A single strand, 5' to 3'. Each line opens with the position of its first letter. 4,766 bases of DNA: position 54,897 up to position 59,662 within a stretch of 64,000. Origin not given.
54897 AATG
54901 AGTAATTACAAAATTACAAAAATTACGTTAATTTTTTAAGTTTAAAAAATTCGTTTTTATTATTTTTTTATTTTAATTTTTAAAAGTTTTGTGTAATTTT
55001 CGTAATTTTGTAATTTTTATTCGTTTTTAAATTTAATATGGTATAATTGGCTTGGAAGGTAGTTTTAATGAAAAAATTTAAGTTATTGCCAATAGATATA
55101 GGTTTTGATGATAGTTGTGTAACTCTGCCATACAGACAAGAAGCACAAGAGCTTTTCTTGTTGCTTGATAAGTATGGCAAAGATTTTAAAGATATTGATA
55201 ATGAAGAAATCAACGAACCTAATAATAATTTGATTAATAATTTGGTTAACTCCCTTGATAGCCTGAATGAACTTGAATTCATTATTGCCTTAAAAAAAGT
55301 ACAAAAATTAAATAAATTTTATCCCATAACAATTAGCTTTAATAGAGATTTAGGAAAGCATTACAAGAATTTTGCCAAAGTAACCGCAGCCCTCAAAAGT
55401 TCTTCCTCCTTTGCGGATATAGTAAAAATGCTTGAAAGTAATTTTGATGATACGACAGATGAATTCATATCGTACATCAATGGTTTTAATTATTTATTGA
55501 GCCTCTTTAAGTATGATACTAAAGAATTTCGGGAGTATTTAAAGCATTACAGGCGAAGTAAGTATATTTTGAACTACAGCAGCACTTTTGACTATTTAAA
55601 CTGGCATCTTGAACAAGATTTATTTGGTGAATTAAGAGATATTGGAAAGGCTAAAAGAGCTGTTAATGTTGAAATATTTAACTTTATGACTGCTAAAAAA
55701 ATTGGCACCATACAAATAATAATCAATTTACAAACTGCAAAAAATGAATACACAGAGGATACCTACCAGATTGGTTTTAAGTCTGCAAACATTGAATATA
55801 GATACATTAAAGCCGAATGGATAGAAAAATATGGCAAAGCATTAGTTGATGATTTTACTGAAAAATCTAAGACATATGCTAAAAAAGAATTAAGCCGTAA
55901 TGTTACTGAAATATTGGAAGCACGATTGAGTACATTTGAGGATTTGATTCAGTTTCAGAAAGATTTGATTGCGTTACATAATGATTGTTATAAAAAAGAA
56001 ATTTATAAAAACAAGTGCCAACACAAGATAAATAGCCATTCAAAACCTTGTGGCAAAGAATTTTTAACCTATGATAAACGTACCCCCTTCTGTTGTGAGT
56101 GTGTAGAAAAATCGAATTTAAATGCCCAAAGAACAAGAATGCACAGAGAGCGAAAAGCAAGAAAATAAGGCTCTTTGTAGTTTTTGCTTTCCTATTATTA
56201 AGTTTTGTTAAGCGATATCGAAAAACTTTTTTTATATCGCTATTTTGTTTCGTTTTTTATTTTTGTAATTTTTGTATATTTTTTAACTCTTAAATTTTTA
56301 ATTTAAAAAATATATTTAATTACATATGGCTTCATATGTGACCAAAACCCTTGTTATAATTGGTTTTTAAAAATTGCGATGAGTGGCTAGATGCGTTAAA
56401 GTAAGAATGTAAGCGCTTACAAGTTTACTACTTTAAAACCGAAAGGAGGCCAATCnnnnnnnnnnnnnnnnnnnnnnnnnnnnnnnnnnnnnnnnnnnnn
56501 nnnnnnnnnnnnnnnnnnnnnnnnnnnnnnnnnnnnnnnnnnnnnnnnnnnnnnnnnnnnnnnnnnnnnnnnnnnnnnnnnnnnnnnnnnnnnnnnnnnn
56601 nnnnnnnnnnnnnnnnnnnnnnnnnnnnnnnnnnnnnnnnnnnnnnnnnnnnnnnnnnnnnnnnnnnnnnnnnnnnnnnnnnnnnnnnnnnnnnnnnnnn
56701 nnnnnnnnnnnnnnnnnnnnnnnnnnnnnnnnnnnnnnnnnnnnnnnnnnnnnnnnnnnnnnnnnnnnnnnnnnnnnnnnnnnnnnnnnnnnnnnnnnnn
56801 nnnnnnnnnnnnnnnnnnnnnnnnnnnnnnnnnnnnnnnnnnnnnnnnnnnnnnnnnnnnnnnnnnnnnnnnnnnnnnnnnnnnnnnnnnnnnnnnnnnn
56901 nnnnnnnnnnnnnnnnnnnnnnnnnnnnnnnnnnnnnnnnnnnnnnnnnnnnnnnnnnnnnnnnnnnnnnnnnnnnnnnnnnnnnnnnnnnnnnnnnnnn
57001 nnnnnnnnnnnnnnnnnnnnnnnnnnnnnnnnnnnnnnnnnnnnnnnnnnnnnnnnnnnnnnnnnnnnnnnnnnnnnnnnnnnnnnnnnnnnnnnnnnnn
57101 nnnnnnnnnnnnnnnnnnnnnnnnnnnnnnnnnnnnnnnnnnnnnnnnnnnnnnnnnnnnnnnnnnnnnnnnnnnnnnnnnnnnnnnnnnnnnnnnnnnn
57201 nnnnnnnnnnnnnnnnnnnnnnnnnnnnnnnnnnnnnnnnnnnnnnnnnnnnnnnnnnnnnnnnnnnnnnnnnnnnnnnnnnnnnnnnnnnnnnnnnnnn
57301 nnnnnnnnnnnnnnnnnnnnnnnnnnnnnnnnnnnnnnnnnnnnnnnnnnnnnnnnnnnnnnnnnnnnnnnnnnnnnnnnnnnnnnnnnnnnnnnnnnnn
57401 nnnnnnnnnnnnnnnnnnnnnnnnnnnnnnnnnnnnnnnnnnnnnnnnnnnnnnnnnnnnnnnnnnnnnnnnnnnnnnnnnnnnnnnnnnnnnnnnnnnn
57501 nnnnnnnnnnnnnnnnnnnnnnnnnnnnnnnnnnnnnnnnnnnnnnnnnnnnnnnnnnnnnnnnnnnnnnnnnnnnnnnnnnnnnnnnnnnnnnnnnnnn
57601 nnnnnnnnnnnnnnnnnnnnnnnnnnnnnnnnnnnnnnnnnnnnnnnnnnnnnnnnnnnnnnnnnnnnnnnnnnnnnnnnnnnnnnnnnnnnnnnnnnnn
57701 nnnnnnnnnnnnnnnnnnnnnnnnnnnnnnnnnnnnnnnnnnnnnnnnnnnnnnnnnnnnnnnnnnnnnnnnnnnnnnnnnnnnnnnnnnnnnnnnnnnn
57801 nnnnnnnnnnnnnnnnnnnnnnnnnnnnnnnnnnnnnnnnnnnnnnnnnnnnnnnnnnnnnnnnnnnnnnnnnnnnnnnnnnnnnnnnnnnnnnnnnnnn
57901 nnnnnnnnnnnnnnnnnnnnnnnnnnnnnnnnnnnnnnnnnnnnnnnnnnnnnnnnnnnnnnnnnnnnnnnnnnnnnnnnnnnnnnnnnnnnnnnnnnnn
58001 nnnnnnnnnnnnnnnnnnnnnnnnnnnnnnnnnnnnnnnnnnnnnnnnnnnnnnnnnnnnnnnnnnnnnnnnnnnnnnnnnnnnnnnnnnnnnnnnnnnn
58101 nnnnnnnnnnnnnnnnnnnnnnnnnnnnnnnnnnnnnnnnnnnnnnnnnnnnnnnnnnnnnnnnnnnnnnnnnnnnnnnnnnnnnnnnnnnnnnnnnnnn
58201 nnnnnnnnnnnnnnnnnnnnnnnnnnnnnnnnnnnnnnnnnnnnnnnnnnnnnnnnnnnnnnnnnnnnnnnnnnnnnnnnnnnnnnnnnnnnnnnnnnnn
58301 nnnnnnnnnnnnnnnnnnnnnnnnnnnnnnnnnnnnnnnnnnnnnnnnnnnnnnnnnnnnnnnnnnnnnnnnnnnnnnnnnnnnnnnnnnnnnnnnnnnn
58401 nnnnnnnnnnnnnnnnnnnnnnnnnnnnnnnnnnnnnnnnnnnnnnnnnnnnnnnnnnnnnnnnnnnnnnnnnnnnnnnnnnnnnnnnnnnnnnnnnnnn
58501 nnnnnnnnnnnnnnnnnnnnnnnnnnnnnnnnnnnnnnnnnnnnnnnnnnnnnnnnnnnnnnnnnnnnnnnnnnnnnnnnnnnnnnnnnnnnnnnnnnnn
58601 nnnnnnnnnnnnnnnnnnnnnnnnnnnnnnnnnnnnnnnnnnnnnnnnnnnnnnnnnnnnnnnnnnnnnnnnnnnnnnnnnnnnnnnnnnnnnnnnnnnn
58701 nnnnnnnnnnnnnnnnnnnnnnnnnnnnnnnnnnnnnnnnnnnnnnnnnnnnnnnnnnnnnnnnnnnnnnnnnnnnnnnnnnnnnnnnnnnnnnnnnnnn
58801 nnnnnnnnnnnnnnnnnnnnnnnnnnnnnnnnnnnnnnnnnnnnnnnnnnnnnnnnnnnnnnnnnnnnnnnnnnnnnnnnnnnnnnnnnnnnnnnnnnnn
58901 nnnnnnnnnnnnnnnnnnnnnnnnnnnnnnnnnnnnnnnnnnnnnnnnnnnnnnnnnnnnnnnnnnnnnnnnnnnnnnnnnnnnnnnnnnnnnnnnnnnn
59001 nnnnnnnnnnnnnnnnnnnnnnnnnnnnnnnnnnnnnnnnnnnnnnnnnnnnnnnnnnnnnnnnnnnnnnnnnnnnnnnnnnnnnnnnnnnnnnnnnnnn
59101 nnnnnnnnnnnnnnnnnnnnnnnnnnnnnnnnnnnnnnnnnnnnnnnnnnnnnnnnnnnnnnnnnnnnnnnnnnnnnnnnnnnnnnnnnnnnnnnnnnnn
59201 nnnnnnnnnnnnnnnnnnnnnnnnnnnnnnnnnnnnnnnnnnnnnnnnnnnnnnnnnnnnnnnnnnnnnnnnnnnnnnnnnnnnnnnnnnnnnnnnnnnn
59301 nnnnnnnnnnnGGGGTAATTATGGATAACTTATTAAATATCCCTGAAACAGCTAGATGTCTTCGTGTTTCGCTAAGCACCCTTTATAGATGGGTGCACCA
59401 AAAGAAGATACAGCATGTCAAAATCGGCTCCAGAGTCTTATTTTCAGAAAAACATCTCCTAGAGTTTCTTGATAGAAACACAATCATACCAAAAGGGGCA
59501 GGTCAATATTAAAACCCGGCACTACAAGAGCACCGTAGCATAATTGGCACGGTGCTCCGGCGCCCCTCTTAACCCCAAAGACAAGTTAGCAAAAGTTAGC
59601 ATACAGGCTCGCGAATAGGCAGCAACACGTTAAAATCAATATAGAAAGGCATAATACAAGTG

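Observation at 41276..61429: Two different integrative elements stacked in tandem at a single tRNA-Pro(GGG) gene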

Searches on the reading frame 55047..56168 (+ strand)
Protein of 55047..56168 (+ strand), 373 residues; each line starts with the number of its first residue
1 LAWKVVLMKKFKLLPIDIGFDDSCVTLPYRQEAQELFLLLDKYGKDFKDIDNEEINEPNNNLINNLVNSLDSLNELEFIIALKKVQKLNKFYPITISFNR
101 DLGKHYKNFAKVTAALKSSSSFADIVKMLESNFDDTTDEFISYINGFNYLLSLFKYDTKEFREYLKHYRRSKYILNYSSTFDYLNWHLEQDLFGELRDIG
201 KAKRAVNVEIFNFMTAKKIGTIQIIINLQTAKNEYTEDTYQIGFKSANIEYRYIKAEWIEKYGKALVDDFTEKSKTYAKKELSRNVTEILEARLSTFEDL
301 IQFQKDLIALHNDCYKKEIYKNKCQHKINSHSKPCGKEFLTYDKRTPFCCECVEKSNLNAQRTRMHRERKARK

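Call 8: search_protein_families(library=pfam, proteins=[window:55047-56168:+], max_evalue=0.01)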
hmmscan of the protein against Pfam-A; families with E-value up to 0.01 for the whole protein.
window:55047-56168:+ (373 aa): 0 families

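Call 23: search_protein_families(library=phrogs, proteins=[window:55047-56168:+], max_evalue=0.001)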
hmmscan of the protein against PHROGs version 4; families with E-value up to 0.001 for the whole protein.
window:55047-56168:+ (373 aa): 0 families

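Call 25: search_protein_families(library=padloc, proteins=[window:55047-56168:+], max_evalue=0.01)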
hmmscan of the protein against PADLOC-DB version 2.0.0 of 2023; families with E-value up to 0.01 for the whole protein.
window:55047-56168:+ (373 aa): 0 families

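Call 50: search_protein_families(library=ncbifam, proteins=[window:55047-56168:+], max_evalue=0.01)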
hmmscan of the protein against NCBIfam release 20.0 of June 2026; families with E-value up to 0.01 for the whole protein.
window:55047-56168:+ (373 aa): 0 families

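Call 53: search_solved_structures(query=window:55047-56168:+, max_evalue=1)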
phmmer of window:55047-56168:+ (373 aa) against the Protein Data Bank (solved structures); distinct sequences matched with E-value up to 1: 2.
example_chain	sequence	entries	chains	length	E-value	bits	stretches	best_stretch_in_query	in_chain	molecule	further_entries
6ofq_A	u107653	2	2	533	0.39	13.2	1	94-167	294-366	Heme-binding protein A / AI-2 binding protein A | Heme-binding protein A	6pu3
7qr2_A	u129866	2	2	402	0.88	12.1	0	192-276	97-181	Ovalbumin-related protein X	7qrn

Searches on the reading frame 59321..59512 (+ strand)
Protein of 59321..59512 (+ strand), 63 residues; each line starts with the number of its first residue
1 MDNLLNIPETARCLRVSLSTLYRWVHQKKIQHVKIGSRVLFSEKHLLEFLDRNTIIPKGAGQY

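Call 8: search_protein_families(library=pfam, proteins=[window:59321-59512:+], max_evalue=0.01)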
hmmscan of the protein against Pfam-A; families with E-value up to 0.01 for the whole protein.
window:59321-59512:+ (63 aa): 4 families
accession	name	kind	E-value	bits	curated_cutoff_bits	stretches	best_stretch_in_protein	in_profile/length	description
PF12728.13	HTH_17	-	1.7e-15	57.5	27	1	4-53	1-50/51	Helix-turn-helix domain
PF13384.12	HTH_23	-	4.1e-05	23.7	24.6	1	5-27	18-40/50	Homeodomain-like domain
PF07618.16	DUF1580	-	0.0048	16.9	24.4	1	14-54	12-57/57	Protein of unknown function (DUF1580)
PF13518.12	HTH_28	-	0.0075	16.8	25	1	6-27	14-35/52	Helix-turn-helix domain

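Call 23: search_protein_families(library=phrogs, proteins=[window:59321-59512:+], max_evalue=0.001)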
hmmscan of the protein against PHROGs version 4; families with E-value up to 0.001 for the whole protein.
window:59321-59512:+ (63 aa): 3 families
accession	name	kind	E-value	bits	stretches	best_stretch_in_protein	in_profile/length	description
phrog_66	-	integration and excision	4.1e-09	37.6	1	1-60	90-150/412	excisionase and transcriptional regulator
phrog_25262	-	unknown function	3.8e-05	24.6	1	3-55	33-86/106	-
phrog_15534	-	DNA, RNA and nucleotide metabolism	5.8e-05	24.6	1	2-53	41-91/93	HTH DNA binding protein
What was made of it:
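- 59321..59512 (+): XisB, an AlpA/excisionase-type HTH_17 protein, 71-75% identical to relatives. HTH_17 2e-15 (call 8). phrog_66 4e-9 (call 23).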
